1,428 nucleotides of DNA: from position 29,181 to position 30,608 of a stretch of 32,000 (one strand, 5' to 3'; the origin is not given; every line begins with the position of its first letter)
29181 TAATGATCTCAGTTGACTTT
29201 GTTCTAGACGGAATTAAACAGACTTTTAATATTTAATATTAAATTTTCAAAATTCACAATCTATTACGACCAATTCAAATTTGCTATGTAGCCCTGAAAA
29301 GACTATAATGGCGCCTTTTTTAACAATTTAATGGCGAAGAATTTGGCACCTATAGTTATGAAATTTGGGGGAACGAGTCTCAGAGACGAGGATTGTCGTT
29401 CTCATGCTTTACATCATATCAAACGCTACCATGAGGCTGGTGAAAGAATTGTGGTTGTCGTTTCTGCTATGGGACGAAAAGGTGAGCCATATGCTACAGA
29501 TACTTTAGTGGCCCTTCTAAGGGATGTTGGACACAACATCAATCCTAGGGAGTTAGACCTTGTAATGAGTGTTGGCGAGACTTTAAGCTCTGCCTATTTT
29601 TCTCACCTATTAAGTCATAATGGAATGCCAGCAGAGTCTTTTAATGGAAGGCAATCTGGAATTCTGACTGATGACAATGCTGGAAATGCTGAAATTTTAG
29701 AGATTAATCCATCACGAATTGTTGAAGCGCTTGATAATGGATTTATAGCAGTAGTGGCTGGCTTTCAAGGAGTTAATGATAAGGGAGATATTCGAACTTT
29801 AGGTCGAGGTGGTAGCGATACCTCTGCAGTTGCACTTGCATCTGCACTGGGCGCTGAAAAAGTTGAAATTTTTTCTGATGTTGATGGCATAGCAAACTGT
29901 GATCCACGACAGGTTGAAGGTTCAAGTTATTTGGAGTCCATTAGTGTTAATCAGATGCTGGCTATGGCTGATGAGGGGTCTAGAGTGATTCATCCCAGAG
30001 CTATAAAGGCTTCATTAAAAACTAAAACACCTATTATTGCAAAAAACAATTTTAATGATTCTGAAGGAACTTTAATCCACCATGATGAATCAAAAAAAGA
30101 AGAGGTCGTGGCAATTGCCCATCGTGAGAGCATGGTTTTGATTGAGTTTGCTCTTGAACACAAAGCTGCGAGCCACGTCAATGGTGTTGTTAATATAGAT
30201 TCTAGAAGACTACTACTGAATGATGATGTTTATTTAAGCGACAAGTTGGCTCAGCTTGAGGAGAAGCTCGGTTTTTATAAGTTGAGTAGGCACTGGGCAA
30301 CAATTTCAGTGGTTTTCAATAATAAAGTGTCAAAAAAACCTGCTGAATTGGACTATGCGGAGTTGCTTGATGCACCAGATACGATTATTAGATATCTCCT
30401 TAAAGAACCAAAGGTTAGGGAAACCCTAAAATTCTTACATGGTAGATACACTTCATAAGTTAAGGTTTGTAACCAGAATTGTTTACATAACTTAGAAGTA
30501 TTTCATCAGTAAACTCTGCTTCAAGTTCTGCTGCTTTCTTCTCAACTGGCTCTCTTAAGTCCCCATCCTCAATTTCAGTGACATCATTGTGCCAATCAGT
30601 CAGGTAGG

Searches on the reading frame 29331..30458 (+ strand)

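Call 80: search_protein_families(library=pfam, proteins=[window:29331-30458:+], max_evalue=0.0001)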
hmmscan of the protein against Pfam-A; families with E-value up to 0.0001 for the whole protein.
window:29331-30458:+ (375 aa): 1 family
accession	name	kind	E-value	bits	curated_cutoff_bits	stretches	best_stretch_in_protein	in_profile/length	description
PF00696.33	AA_kinase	-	1e-48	166.6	24.9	1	8-236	3-231/234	Amino acid kinase family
